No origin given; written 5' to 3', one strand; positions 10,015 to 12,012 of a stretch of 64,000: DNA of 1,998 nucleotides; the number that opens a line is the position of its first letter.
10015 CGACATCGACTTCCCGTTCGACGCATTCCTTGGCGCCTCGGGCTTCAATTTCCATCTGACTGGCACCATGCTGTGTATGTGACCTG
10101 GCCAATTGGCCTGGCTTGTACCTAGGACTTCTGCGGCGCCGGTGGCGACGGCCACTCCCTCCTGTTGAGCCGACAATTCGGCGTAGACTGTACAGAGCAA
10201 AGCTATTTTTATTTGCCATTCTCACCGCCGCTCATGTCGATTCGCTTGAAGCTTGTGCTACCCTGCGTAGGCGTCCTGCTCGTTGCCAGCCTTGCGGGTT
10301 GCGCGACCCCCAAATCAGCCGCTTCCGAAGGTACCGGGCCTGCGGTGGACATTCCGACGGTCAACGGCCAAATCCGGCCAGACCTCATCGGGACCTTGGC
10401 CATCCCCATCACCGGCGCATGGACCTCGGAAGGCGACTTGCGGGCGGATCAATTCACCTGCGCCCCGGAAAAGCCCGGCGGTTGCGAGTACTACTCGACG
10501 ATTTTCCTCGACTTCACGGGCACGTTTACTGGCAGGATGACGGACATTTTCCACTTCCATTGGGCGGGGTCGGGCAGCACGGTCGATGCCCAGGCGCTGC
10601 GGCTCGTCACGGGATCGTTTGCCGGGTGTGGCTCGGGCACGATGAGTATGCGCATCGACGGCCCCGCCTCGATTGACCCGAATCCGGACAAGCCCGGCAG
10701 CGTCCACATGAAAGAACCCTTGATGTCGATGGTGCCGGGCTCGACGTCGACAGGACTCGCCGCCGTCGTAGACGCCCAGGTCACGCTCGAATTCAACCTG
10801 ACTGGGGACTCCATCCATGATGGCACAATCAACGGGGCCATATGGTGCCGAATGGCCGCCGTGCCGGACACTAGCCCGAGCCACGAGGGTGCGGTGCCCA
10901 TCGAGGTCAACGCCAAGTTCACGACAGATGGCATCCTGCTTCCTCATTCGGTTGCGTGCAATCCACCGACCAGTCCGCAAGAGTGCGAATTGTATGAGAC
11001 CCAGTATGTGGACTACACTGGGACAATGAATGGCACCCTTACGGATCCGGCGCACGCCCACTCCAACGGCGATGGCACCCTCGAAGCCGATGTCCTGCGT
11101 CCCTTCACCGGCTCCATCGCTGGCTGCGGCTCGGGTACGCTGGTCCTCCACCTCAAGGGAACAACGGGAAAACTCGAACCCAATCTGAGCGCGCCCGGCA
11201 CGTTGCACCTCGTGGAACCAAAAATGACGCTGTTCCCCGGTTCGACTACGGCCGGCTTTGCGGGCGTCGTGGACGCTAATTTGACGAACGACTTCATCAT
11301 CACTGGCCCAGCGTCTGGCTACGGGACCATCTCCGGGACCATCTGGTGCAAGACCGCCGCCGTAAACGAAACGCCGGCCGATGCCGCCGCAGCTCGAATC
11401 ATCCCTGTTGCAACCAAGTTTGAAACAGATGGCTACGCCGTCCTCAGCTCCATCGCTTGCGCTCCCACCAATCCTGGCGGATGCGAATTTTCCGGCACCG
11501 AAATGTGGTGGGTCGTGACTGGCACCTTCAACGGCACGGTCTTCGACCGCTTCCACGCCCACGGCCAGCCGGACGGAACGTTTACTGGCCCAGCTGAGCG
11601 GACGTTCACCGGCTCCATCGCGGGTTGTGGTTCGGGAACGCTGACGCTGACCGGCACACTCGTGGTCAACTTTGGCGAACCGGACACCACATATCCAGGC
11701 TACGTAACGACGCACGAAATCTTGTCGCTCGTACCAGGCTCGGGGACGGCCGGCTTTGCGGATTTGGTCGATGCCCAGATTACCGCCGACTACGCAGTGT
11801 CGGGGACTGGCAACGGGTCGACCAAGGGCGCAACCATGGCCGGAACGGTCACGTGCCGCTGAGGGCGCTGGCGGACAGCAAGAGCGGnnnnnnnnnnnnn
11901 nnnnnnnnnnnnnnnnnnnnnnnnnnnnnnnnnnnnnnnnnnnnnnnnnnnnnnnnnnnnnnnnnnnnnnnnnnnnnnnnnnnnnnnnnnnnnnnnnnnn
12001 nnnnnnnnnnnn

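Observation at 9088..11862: Lipoprotein family with a novel ~180-aa Cys/Gly/Thr-rich domain, one copy then three in tandem, next to a small wHTH regulator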

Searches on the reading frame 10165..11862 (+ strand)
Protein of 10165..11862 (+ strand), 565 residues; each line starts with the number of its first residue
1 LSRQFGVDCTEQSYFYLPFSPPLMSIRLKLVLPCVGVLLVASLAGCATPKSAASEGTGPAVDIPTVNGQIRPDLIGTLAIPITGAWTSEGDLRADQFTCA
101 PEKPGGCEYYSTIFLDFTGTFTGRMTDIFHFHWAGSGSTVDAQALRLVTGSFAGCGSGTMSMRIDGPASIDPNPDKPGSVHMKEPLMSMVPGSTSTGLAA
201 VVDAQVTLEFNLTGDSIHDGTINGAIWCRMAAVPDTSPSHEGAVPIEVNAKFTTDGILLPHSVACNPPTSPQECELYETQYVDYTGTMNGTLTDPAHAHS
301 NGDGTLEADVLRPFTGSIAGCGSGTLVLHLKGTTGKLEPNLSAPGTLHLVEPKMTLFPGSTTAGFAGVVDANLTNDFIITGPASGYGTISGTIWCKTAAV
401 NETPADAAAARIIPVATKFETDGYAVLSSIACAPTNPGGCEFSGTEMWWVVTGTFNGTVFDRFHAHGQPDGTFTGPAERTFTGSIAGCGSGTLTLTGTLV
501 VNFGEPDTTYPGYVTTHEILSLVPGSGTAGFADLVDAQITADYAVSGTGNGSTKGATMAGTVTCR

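Call 3: search_protein_families(library=pfam, proteins=[window:10165-11862:+], max_evalue=1)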
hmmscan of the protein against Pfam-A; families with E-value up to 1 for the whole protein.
window:10165-11862:+ (565 aa): 0 families

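Call 4: search_protein_families(library=ncbifam, proteins=[window:10165-11862:+], max_evalue=1)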
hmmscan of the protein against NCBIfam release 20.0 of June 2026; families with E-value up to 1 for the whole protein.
window:10165-11862:+ (565 aa): 1 family
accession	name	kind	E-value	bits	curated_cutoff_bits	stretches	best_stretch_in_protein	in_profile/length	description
NF010829.0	PRK14233.1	equivalog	0.092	12.9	128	1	363-392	58-87/133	fluoride efflux transporter CrcB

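Call 7: search_solved_structures(query=window:10165-11862:+, max_evalue=10)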
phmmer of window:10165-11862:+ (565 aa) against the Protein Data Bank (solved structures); distinct sequences matched with E-value up to 10: 3.
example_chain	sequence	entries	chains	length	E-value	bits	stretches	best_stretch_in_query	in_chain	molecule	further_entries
6le0_A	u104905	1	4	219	0.052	15.7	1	152-226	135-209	AbmU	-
6ymn_AAA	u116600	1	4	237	0.06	15.5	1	152-226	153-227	AbmU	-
5evf_A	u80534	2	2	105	1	11.4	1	252-300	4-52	Francisella virulence factor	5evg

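Call 8: find_homologous_proteins(query=window:10234-11859:+, max_evalue=0.001)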
Query seq(542 aa) (542 aa): 10 proteins with E <= 0.001 among 8000 candidates.
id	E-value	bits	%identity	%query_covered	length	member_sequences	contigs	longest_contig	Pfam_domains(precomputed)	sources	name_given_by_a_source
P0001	0.0e+0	1229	100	100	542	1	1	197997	-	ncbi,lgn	-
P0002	2.1e-121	425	39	98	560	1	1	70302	-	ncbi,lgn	-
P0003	4.0e-109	384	38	90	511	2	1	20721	-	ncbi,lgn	-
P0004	2.6e-104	368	41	88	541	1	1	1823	-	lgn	-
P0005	3.1e-81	292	35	97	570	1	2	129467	-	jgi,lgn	jgi:hypothetical protein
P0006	2.1e-73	266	38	89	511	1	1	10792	PF11528.14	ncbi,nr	ncbi:MAG: DUF3224 domain-containing protein [Halobacteriales archaeon]|nr:DUF3224 domain-containing 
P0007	2.5e-70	256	33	99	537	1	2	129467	-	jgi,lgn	jgi:hypothetical protein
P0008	1.6e-65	240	34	98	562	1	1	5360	-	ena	-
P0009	2.1e-65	240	34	96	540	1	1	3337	-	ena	-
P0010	4.4e-55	206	35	92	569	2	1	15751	-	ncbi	ncbi:MAG: hypothetical protein ABR562_00400 [Thermoplasmatota archaeon]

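Call 20: find_encoding_contigs(protein=P0002, flank=6000, max_places=3)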
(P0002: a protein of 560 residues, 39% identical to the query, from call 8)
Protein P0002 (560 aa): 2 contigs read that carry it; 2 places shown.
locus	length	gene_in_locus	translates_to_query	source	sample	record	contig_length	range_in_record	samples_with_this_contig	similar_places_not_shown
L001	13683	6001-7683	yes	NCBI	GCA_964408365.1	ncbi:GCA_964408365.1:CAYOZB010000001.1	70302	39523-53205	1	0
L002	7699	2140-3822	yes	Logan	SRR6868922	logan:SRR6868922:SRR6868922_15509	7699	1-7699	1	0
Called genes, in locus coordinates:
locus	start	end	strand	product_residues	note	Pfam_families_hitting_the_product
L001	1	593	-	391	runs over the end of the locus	PF01757:Acyl_transf_3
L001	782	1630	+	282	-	PF24038:DUF7347 (weak), PF01022:HTH_5, PF12802:MarR_2, PF12840:HTH_20, PF21476:PF0610-like_N (weak), PF09339:HTH_IclR (faint)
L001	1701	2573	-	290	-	PF08843:AbiEii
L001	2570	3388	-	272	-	PF09407:AbiEi_1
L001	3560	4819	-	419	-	-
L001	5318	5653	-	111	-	-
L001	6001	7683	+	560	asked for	-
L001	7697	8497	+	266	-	PF00498:FHA (weak)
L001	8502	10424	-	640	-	PF00069:Pkinase, PF01636:APH (faint), PF07714:PK_Tyr_Ser-Thr, PF03109:ABC1 (weak)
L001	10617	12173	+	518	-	-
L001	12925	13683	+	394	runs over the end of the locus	PF02771:Acyl-CoA_dh_N, PF02770:Acyl-CoA_dh_M, PF00441:Acyl-CoA_dh_1, PF08028:Acyl-CoA_dh_2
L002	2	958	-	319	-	?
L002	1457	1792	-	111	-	-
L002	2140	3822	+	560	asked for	-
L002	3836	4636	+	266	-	PF00498:FHA (weak)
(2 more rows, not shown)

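Call 21: find_encoding_contigs(protein=P0005, flank=6000, max_places=3)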
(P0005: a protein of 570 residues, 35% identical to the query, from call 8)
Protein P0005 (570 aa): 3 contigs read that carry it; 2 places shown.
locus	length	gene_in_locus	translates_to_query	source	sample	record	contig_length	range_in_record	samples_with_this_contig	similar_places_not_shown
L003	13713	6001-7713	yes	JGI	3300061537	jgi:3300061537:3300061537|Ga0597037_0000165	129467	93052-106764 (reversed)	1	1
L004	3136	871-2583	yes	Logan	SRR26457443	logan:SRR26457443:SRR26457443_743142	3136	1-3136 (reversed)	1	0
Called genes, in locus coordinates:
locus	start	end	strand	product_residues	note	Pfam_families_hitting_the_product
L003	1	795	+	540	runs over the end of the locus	PF02129:Peptidase_S15, PF00561:Abhydrolase_1 (weak), PF12697:Abhydrolase_6 (weak), PF12146:Hydrolase_4 (weak), PF08530:PepX_C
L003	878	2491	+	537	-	-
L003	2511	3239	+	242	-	PF00498:FHA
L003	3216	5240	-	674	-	PF00069:Pkinase, PF07714:PK_Tyr_Ser-Thr, PF03109:ABC1 (weak)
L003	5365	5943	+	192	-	-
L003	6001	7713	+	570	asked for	-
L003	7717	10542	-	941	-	PF00176:SNF2-rel_dom, PF00270:DEAD (weak), PF04851:ResIII, PF00271:Helicase_C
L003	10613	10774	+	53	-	-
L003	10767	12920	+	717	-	PF00589:Phage_integrase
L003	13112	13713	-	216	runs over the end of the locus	-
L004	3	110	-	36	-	?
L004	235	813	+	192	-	-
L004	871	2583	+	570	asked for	-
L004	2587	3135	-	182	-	?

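Call 24: find_encoding_contigs(protein=P0001, flank=10000, max_places=3)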
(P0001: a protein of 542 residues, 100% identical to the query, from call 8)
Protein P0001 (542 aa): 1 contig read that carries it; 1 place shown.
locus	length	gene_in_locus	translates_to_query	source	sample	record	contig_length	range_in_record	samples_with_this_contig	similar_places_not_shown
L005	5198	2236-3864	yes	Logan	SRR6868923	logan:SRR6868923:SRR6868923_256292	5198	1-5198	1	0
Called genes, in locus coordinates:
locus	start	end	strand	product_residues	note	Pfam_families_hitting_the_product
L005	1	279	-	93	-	?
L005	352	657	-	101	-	-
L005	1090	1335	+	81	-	PF12802:MarR_2, PF01978:TrmB, PF13463:HTH_27 (weak), PF08279:HTH_11 (weak)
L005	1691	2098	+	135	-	-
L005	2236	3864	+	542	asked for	-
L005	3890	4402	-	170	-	PF17146:PIN_6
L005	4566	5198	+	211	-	?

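Call 32: list_cluster_members(proteins=[P0001, P0016, P0002, P0011, P0017, P0019, P0023, P0037, P0035, P0047])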
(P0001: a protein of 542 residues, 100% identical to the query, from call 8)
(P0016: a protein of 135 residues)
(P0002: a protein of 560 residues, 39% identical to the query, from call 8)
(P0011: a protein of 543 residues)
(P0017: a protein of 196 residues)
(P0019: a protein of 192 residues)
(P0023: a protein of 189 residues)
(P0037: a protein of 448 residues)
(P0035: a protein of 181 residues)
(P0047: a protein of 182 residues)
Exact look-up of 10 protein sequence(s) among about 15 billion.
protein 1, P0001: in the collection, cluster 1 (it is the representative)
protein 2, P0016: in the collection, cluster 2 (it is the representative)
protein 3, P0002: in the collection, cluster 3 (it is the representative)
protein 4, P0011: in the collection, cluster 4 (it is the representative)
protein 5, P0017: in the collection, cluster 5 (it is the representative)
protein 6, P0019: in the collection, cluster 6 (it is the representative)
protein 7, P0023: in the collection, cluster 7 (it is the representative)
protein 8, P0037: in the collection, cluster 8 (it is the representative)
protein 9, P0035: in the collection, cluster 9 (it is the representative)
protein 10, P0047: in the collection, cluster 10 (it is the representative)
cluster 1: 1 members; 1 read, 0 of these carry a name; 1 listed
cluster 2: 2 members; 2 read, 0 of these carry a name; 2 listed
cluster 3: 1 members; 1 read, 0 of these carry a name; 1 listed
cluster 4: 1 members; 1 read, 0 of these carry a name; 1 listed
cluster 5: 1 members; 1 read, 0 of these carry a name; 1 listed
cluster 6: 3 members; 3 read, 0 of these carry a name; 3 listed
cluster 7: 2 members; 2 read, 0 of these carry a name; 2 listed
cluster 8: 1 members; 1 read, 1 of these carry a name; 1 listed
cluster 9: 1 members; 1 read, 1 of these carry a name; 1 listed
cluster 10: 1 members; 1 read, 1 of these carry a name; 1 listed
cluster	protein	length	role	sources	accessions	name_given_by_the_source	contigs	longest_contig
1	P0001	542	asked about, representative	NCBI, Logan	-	-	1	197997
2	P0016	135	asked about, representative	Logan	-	-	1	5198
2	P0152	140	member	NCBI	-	-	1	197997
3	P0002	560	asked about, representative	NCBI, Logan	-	-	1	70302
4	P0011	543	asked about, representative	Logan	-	-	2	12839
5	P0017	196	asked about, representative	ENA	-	-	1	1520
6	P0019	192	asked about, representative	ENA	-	-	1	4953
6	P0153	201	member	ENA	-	-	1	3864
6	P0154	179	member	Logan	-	-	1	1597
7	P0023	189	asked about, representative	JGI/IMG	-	-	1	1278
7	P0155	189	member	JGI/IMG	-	-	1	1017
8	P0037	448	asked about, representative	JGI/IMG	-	hypothetical protein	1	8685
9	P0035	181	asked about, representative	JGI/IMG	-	hypothetical protein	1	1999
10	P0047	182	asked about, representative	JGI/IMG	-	hypothetical protein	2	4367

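Call 38: find_encoding_contigs(protein=P0003, flank=8000, max_places=2)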
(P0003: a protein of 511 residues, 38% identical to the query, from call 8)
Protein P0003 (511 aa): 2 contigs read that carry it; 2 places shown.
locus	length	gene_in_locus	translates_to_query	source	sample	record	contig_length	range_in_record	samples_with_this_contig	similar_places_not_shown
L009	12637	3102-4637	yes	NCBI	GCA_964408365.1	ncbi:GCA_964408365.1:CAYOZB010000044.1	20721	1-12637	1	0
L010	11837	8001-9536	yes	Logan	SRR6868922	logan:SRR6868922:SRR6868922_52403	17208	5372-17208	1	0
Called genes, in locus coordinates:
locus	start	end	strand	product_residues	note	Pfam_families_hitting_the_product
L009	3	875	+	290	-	?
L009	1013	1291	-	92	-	-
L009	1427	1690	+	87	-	PF26688:RHH_12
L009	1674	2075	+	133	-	PF10130:PIN_2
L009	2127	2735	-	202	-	-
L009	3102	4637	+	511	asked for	-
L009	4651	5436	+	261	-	PF00498:FHA (weak)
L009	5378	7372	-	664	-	PF00069:Pkinase, PF07714:PK_Tyr_Ser-Thr, PF03109:ABC1 (weak)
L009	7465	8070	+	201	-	-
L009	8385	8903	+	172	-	-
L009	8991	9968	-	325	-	PF13404:HTH_AsnC-type (weak), PF13384:HTH_23 (faint), PF13556:HTH_30 (faint), PF13404:HTH_AsnC-type, PF13412:HTH_24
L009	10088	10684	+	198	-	-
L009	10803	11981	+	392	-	PF12697:Abhydrolase_6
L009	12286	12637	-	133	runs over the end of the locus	PF01850:PIN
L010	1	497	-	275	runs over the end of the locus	PF12679:ABC2_membrane_2, PF10920:DUF2705 (weak)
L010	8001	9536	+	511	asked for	-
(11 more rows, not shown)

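Call 39: find_encoding_contigs(protein=P0010, flank=8000, max_places=2)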
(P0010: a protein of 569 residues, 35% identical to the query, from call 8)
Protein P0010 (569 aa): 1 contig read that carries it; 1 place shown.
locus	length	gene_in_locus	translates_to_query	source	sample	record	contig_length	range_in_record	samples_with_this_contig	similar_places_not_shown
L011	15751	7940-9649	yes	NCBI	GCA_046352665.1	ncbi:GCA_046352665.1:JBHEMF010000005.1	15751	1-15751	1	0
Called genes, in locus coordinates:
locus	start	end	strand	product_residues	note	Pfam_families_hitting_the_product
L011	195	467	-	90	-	PF00736:EF1_GNE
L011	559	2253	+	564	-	-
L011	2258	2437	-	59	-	-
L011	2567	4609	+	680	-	-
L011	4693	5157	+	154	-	-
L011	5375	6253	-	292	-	-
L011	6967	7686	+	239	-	PF16697:Yop-YscD_cpl (weak), PF00498:FHA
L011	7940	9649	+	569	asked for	-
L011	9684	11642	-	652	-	PF01636:APH (faint), PF00069:Pkinase, PF07714:PK_Tyr_Ser-Thr, PF03109:ABC1 (weak)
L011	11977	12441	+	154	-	PF13672:PP2C_2 (weak)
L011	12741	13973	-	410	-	PF13088:BNR_2 (faint)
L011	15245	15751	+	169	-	PF09721:Exosortase_EpsH (weak)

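Call 50: search_protein_families(library=pfam, proteins=[L003:2511-3239:+, L003:3216-5240:-, L001:3560-4819:-, L009:7465-8070:+, L009:8385-8903:+, L009:2127-2735:-, L011:559-2253:+, L011:2567-4609:+, L011:11977-12441:+], max_evalue=0.01)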
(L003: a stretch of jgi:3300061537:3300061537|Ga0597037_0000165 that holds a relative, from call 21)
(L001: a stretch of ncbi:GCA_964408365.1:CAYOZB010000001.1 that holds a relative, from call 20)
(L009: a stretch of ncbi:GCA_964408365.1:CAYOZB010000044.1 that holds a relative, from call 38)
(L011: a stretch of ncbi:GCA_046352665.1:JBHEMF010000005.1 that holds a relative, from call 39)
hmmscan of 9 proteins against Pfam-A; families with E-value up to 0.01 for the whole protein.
L003:2511-3239:+ (242 aa): 2 families
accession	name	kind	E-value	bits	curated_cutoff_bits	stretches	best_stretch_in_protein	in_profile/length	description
PF12840.13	HTH_20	-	0.00066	20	27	0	24-80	4-51/51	Helix-turn-helix domain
PF12802.13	MarR_2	-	0.0034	18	27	1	60-87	33-60/61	MarR family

L003:3216-5240:- (674 aa): 5 families
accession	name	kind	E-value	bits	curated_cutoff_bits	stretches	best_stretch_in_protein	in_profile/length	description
PF00069.31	Pkinase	-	2.3e-38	132.5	31.7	1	404-601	2-203/263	Protein kinase domain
PF07714.23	PK_Tyr_Ser-Thr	-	3.1e-26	92.7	23.1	1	406-641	4-249/258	Protein tyrosine and serine/threonine kinase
PF03109.22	ABC1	-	1e-06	28.5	22.9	1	449-543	121-215/244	ABC1 atypical kinase-like domain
PF01636.29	APH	-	0.00029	21.1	23.2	0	407-514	3-110/239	Phosphotransferase enzyme family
PF06293.20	Kdo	-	0.0099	15.8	21.3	0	461-535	83-162/207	Lipopolysaccharide kinase (Kdo/WaaP) family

L001:3560-4819:- (419 aa): 0 families

L009:7465-8070:+ (201 aa): 0 families

L009:8385-8903:+ (172 aa): 0 families

L009:2127-2735:- (202 aa): 0 families

L011:559-2253:+ (564 aa): 1 family
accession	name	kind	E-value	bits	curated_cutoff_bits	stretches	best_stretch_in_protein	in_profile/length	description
PF08309.17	LVIVD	-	0.0031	17.3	20.2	0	343-355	14-26/42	LVIVD repeat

L011:2567-4609:+ (680 aa): 3 families
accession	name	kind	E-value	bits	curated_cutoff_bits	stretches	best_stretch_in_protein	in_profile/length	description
PF02412.23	TSP_3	-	1.3e-16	60.4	25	2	588-622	2-36/36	Thrombospondin type 3 repeat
PF03422.21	CBM_6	-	5e-06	27.3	28.9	1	77-185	20-124/125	Carbohydrate binding module (family 6)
PF19077.6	Big_13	-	0.005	17.7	27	0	115-173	36-90/102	Bacterial Ig-like domain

L011:11977-12441:+ (154 aa): 2 families
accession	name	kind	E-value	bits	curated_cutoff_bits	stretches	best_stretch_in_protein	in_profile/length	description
PF13672.11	PP2C_2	-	1.3e-07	31.8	24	1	27-112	88-178/209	Protein phosphatase 2C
PF00481.26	PP2C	-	0.0014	18.8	20.3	1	12-72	77-139/255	Protein phosphatase 2C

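Call 51: search_solved_structures(query=L003:2511-3239:+, max_evalue=1, show_alignments=1)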
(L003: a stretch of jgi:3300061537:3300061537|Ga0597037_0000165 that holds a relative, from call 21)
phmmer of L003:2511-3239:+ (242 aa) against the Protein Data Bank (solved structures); distinct sequences matched with E-value up to 1: 2.
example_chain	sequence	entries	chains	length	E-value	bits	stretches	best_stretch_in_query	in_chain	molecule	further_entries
1lgq_A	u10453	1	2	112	0.11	15.6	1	148-230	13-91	cell cycle checkpoint protein CHFR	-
1lgp_A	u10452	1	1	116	0.12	15.5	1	148-230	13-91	cell cycle checkpoint protein CHFR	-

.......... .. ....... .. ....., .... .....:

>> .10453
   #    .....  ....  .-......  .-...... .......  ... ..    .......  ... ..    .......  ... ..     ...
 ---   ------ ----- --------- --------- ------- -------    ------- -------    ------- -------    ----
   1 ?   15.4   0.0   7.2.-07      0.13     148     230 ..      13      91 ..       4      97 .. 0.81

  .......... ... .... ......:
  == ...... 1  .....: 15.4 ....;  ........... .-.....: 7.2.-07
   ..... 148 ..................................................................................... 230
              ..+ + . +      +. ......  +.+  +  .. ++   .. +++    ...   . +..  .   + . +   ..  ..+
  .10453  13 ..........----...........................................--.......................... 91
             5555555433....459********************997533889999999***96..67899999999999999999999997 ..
